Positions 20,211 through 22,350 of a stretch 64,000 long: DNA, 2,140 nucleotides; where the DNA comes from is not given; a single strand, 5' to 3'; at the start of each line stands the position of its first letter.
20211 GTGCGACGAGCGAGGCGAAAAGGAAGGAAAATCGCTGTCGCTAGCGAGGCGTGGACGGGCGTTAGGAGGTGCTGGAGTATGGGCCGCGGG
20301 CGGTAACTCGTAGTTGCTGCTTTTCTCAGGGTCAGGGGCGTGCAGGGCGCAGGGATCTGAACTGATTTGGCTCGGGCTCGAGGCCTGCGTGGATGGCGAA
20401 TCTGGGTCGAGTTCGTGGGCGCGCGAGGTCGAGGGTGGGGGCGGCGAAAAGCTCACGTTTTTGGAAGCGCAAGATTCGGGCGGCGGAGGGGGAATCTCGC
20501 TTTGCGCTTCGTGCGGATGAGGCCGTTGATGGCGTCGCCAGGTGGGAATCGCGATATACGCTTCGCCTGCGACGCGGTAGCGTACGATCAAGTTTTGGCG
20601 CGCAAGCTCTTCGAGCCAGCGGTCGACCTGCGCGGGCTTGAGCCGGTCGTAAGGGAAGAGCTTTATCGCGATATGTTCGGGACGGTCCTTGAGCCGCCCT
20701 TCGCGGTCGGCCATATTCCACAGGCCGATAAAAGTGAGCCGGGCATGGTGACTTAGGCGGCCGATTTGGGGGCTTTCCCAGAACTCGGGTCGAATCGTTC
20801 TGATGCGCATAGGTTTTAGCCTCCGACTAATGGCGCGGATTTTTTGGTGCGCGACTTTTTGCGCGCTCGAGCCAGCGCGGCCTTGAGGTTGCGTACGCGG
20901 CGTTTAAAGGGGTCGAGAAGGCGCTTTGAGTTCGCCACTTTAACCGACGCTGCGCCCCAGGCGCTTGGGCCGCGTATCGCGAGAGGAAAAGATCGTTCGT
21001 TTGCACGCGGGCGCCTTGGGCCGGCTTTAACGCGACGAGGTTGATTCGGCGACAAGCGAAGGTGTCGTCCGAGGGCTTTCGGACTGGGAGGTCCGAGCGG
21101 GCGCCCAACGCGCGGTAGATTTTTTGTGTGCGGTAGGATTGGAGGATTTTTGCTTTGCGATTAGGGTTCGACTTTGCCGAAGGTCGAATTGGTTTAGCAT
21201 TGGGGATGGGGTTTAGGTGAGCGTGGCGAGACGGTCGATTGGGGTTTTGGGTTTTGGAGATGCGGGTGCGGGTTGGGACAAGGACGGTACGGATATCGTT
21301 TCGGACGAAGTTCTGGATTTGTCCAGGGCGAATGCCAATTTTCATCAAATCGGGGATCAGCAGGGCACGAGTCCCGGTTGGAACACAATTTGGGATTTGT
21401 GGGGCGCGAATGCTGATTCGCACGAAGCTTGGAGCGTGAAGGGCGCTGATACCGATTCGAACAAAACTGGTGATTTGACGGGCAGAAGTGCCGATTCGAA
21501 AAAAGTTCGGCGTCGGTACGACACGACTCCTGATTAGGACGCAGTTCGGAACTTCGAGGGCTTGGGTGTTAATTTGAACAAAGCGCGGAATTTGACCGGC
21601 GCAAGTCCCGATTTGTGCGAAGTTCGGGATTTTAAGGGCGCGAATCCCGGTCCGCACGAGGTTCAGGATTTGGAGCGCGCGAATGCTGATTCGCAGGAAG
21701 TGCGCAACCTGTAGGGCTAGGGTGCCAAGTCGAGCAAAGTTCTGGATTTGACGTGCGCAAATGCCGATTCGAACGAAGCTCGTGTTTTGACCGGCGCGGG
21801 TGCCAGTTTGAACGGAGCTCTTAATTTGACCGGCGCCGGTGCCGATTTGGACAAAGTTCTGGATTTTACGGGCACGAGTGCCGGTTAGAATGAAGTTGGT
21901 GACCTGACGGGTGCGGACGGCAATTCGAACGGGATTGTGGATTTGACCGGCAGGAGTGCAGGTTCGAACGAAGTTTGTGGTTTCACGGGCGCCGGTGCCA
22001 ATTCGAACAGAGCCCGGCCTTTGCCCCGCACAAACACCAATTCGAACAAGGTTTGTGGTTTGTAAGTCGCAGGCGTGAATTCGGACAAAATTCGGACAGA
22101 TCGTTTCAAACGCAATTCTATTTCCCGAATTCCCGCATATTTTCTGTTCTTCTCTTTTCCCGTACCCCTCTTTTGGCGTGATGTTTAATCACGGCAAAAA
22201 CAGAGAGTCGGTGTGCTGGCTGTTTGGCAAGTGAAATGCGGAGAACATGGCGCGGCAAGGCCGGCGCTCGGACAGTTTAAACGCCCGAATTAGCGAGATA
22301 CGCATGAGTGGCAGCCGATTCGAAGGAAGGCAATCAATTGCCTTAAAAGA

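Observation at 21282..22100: Array of 21 head-to-tail 39-bp repeats directly upstream of the replicon-like module; not CRISPR-like, frames broken on both strands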

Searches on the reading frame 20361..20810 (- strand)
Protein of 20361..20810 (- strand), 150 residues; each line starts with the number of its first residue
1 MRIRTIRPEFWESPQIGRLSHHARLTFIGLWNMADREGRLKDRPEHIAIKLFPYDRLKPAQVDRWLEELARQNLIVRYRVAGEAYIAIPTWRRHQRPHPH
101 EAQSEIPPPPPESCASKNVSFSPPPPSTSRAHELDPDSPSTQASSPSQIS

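Call 28: find_related_loci(query=window:20361-20810:-, collection=viral_contigs, flank=6000)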
Query window:20361-20810:- (150 aa) in viral_contigs; peptide patterns used: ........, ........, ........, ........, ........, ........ (x = any residue, [..] = any of these).
12 stretches matched a pattern; 3 encode a relative of the query (tblastn E <= 1e-3); 3 distinct loci.
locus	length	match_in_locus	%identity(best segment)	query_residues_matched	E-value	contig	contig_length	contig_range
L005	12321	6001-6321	48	1-109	8e-30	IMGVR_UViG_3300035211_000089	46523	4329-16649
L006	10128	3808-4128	47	1-109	1e-28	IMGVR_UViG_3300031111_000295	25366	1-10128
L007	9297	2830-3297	40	2-147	7e-27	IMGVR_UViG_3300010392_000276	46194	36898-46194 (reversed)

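Call 40: find_related_loci(query=window:20361-20810:-, collection=genome_contigs, flank=8000)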
Query window:20361-20810:- (150 aa) in genome_contigs; peptide patterns used: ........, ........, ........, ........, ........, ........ (x = any residue, [..] = any of these).
406 stretches matched a pattern, but none encodes a relative of the query by tblastn (E <= 1e-3).

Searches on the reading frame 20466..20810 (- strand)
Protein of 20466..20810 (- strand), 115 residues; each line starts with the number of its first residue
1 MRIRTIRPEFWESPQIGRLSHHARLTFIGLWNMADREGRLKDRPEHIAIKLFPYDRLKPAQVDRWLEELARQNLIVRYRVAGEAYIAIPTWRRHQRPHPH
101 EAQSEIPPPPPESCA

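Call 27: search_protein_families(library=pfam, proteins=[window:20511-20810:-], max_evalue=1)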
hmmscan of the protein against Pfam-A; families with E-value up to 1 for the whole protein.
window:20511-20810:- (100 aa): 0 families

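Call 76: find_homologous_proteins(query=window:20466-20810:-, max_evalue=1e-8)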
Query window:20466-20810:- (115 aa): 9 proteins with E <= 1e-8 among 16 candidates.
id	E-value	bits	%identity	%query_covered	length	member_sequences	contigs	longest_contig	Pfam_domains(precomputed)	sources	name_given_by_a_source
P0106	6.1e-28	115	54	95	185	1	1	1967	-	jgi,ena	-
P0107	1.3e-27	114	50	91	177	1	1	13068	-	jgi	jgi:hypothetical protein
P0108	3.2e-27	113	51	95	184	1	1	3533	-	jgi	jgi:hypothetical protein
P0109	4.0e-27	113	51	91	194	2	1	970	-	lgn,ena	-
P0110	1.1e-22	98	48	95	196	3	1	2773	-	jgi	-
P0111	7.0e-17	80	40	88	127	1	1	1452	-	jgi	jgi:hypothetical protein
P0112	3.8e-15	74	41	96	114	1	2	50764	-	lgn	-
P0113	1.9e-12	65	44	77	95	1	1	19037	-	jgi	-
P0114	1.4e-10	59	41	83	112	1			-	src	-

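Call 81: search_dna_similar(query=window:20466-20810:-, collection=phages, mode=protein, max_rows=12)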
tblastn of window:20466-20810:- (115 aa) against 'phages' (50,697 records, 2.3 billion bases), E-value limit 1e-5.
Records with a match: 508; places in all: 508; records where one place covers at least 80% of the query: 489.
Best place of each record, by identity: <60% 508.
By first word of the organism name: Mycobacterium 254; Gordonia 131; Ralstonia 23; Pseudomonas 21; Vibrio 16; Streptomyces 8; Bordetella 7; Acinetobacter 5; Arthrobacter 5; Escherichia 4; and 17 more.
By host as written in the record: Mycobacterium smegmatis mc2 155 183; Gordonia terrae 3612 116; Mycobacterium smegmatis mc#155 34; - 24; Vibrio crassostreae 10; Streptomyces venezuelae ATCC 10712 8; Bordetella avium 7; Mycobacterium smegmatis mc2155 6; and 62 more.
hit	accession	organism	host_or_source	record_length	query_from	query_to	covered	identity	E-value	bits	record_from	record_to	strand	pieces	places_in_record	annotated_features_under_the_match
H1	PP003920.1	Pseudomonas phage vB_Pae_U8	Pseudomonas aeruginosa ST773 ...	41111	2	107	92%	45.3%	2e-21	93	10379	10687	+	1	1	replication initiation protein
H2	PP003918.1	Pseudomonas phage vB_Pae_U6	Pseudomonas aeruginosa ST773 ...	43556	2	107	92%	45.3%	2e-21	93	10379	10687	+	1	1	hypothetical protein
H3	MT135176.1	Hafnia phage yong1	Hafnia paralvei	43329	2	109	94%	44.4%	1e-22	97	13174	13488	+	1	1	hypothetical protein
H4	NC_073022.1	Hafnia phage yong1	Hafnia paralvei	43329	2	109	94%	44.4%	1e-22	97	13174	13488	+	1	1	hypothetical protein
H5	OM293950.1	Bordetella phage vB_BaM-IFTN1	Bordetella avium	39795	2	109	94%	43.5%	3e-25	103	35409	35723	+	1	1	replication protein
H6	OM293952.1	Bordetella phage vB_BaM-IFTN3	Bordetella avium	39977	2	109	94%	43.5%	3e-25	103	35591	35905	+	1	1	HNH endonuclease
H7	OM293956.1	Bordetella phage vB_BaM-IFTN7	Bordetella avium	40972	2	109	94%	43.5%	3e-25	103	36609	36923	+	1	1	HNH endonuclease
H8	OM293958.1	Bordetella phage vB_BaM-IFTN9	Bordetella avium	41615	2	109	94%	43.5%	3e-25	103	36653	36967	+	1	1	HNH endonuclease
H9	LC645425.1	Stx1a-converting phage Stx1_121427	-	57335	2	109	94%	43.5%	1e-22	97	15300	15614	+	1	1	none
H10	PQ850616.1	Escherichia phage Louie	Escherichia coli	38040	2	109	94%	43.5%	2e-22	96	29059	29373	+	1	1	replication initiation protein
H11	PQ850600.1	Escherichia phage Dewey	Escherichia coli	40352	2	109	94%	43.5%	2e-22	96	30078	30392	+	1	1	replication initiation protein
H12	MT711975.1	Streptomyces phage Alderaan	Streptomyces venezuelae ATCC 10712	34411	2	115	99%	41.2%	2e-18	84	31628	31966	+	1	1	helix-turn-helix domain-containing protein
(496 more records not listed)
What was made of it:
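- Homologues occur in 508 phage records (call 81).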

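Call 82: predict_structure(alignment_id=A4)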
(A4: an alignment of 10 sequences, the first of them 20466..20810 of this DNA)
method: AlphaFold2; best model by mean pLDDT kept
length: 115 residues; sequences in the alignment: 10
mean_pLDDT: 89.4   pTM: 0.82
mean pLDDT of the five models: 89.4, 88.5, 88.4, 87.1, 83.7
residues with pLDDT >= 90: 76; 70-90: 34; 50-70: 3; < 50: 2
segments of 3 or more residues with pLDDT < 50: none
pLDDT, mean of each block of 10 residues (from residue 1): 72 91 94 93 94 89 97 96 95 80 90 71
secondary structure, 60 per line:
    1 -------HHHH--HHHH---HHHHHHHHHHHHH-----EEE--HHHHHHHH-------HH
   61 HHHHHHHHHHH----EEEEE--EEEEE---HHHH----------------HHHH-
elements in order: H8-11 H14-17 H21-33 E39-41 H44-51 H59-71 E76-80 E83-87 H91-94 H111-114
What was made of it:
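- On Phage-type replication initiator (the neighbouring gene): AF2 gives pLDDT 89.4 (call 82).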

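Call 84: get_annotated_region(hit=H1, flank=2500)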
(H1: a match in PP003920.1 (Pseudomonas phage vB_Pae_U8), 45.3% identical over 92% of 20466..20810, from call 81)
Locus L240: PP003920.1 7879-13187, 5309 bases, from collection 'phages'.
description: Pseudomonas phage vB_Pae_U8, complete genome.
organism: Pseudomonas phage vB_Pae_U8 (NCBI taxid 3126752)
taxonomy: Viruses
host: Pseudomonas aeruginosa ST773 (NDM-1-producing); source: infection or colonization; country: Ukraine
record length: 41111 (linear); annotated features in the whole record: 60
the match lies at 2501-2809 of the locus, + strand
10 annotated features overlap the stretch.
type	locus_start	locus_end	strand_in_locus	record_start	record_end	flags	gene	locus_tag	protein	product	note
CDS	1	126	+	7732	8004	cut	-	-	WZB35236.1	hypothetical protein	-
CDS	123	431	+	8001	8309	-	-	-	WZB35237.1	hypothetical protein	-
CDS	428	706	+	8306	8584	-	-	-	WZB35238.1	hypothetical protein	-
CDS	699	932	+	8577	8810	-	-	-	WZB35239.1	hypothetical protein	-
CDS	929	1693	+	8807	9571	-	-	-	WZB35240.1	hypothetical protein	-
CDS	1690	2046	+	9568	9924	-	-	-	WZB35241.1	hypothetical protein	-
CDS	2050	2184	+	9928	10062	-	-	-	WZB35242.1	hypothetical protein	-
CDS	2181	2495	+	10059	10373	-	-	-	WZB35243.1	hypothetical protein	-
CDS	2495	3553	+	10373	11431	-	-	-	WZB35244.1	replication initiation protein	-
CDS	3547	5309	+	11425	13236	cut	-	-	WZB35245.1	DNA primase/helicase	-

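Call 85: fold_search(model_id=the predicted structure, library=pdb)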
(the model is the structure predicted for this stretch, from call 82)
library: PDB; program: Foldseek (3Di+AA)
matches with E <= 10: 1228; with E <= 0.001: 1
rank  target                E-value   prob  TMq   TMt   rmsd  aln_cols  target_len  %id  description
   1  4pql_B                7.6e-04  1.00  0.54  0.49   4.1       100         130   15  N-Terminal domain of DNA binding protein (released 2014-06-11)
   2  4pql_A                1.7e-03  1.00  0.56  0.50   3.7       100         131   15  N-Terminal domain of DNA binding protein (released 2014-06-11)
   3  4pt7_B                2.7e-03  1.00  0.54  0.48   3.9       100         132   15  Structure of initiator (released 2014-06-25)
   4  1sd4_A                9.8e-03  1.00  0.45  0.43   2.9        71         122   11  Crystal Structure of a SeMet derivative of BlaI at 2.0 A (released 2004-08-10)
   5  4omz_A                1.1e-02  0.99  0.43  0.49   7.5        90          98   20  Crystal Structure of NolR from Sinorhizobium fredii (released 2014-04-16)
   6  4omz_C                1.1e-02  0.98  0.43  0.49   9.2        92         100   20  Crystal Structure of NolR from Sinorhizobium fredii (released 2014-04-16)
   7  4omz_B                1.3e-02  0.99  0.44  0.50   8.9        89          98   18  Crystal Structure of NolR from Sinorhizobium fredii (released 2014-04-16)
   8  1xsd_A                1.4e-02  1.00  0.50  0.47   1.9        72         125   11  Crystal structure of the BlaI repressor in complex with DNA (released 2005-03-29)
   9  2b0l_A                1.5e-02  1.00  0.47  0.54   2.9        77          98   17  C-terminal DNA binding domain of transcriptional pleiotropic repressor CodY. (released 2006-02-21)
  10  7p6f_BBB              1.5e-02  0.98  0.38  0.42   5.0        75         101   16  1.93 A resolution X-ray crystal structure of the transcriptional regulator SrnR from Streptomyces griseus (released 2022-05-25)
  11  6uvu_B                1.6e-02  0.96  0.41  0.41   7.2        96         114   18  Crystal structure of the AntR antimony-specific transcriptional repressor (released 2020-11-04)
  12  5ey0_B                2.2e-02  1.00  0.49  0.24   2.7        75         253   12  Crystal structure of CodY from Staphylococcus aureus with GTP and Ile (released 2016-09-14)
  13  6d57_A                2.2e-02  0.98  0.45  0.37   4.1        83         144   20  Campylobacter jejuni ferric uptake regulator S1 metalated (released 2018-05-23)
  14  4omy_A                2.2e-02  0.94  0.39  0.45   7.4        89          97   19  Crystal Structure of SeMet NolR from Sinorhizobium fredii in complex with oligo AT DNA (released 2014-04-16)
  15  7p6f_DDD              2.4e-02  0.96  0.37  0.43   5.1        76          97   17  1.93 A resolution X-ray crystal structure of the transcriptional regulator SrnR from Streptomyces griseus (released 2022-05-25)
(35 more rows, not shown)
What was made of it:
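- On Phage-type replication initiator (the neighbouring gene): Foldseek's best hits are 4PQL/4PT7 initiator N-domains (call 85).
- The AF2 model of aa 1-115 has pLDDT 89, and its best PDB folds are initiator N-domains 4PQL/4PT7 followed by wHTH repressors (calls 82, 85).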

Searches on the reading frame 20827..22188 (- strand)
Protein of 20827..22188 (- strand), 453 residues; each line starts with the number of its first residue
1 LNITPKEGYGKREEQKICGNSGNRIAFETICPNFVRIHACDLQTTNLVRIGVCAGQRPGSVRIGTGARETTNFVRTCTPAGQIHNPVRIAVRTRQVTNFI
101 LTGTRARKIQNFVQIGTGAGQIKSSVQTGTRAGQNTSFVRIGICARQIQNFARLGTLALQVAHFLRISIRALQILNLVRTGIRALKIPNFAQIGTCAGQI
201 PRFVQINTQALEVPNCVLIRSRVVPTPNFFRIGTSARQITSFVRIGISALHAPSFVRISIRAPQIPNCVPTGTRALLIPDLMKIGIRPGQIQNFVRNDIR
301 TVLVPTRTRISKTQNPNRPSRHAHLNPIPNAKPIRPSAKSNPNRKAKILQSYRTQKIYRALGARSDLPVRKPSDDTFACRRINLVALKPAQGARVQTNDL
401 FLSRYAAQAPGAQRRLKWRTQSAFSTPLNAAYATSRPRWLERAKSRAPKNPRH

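Call 10: search_protein_families(library=pfam, proteins=[window:20827-22188:-], max_evalue=0.01)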
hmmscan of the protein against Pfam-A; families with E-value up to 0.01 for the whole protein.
window:20827-22188:- (453 aa): 0 families

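Call 18: search_protein_representatives(protein=window:20827-22188:-)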
Query: 453 residues. Proteins with E-value up to 0.001 (for the whole library): 7; up to 1e-10: 1; up to 1e-30: 1. The best 7 are listed.
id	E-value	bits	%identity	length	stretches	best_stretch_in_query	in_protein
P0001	2.2e-175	600.2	100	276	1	178-453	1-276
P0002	7.6e-10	54.8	24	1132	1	66-265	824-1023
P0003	6.5e-08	48.4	43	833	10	267-296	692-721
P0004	4.2e-06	42.4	30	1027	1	134-285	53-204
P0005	8.9e-05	38.1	26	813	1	43-273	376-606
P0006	3.5e-04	36.1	26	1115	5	22-87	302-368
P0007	4.3e-04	35.8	31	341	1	82-196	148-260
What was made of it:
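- On Repeat-protein gene (13-residue repeats): phmmer against 1.84 billion representatives finds only the protein itself and low-complexity hits (call 18).
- Among 1.84 billion representative proteins the only matches are the protein itself and low-complexity hits (call 18).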

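Call 25: search_protein_families(library=phrogs, proteins=[window:20827-22188:-], max_evalue=0.01)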
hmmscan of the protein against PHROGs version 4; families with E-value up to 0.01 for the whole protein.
window:20827-22188:- (453 aa): 0 families

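Call 26: search_protein_families(library=ncbifam, proteins=[window:20827-22188:-], max_evalue=0.01)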
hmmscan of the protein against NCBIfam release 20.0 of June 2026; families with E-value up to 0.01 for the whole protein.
window:20827-22188:- (453 aa): 0 families

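Call 41: find_related_loci(query=window:20827-22188:-, collection=metagenome_contigs, flank=8000)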
Query window:20827-22188:- (453 aa) in metagenome_contigs; peptide patterns used: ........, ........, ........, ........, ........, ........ (x = any residue, [..] = any of these).
247 stretches matched a pattern, but none encodes a relative of the query by tblastn (E <= 1e-3).
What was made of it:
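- Tried and rejected: Single-protein scans of genome and metagenome collections found nothing (calls 40, 41).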

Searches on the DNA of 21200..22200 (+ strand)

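Call 79: search_dna_similar(query=window:21200-22200:+, collection=plasmids, mode=distant, max_rows=10)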
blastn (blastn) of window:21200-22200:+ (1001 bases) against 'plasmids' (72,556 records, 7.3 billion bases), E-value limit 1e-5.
No match.

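Call 80: search_dna_similar(query=window:21200-22200:+, collection=phages, mode=distant, max_rows=10)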
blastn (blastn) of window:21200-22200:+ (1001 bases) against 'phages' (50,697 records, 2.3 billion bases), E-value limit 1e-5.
No match.
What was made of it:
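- Tried and rejected: Known plasmid or phage DNA: blastn in distant mode finds no match in 72,556 plasmids or 50,697 phage records (calls 79, 80).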

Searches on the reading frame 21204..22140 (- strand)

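Call 65: predict_structure(protein=window:21204-22140:-)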
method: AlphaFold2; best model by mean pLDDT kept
length: 312 residues; sequences in the alignment: 1
mean_pLDDT: 60.6   pTM: 0.65
mean pLDDT of the five models: 60.6, 58.5, 41.4, 32.6, 31.7
residues with pLDDT >= 90: 0; 70-90: 92; 50-70: 150; < 50: 70
segments of 3 or more residues with pLDDT < 50: 5-8, 10-16, 255-267, 271-274, 276-312
pLDDT, mean of each block of 10 residues (from residue 1): 48 50 57 55 65 60 67 77 77 79 80 75 81 79 70 75 68 64 62 58 56 62 59 56 61 50 48 44 35 34 32 29
secondary structure, 60 per line:
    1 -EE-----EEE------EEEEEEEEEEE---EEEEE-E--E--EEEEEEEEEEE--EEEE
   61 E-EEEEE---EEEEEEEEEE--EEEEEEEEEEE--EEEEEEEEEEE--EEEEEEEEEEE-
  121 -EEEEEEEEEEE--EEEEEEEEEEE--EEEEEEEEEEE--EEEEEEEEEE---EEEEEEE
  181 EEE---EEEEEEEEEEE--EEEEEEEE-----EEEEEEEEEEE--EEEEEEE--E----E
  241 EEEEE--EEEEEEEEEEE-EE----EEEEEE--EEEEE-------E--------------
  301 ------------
elements in order: E9-11 E18-28 E32-36 E44-54 E57-61 E63-67 E71-80 E83-93 E96-106 E109-119 E122-132 E135-145 E148-158 E161-170 E174-183 E187-197 E200-207 E213-223 E226-232 E240-245 E248-258 E266-271 E274-278
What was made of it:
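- AF2 gives a regular beta-meander with pLDDT 75-81 over the central ~80 residues (about residues 71-150) (call 65). The mean pLDDT of 60.6 comes from a single sequence, and regular repeats are often over-predicted (call 65).
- Tried and rejected: This is too weak to use, and no fold search was run on it (call 65).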
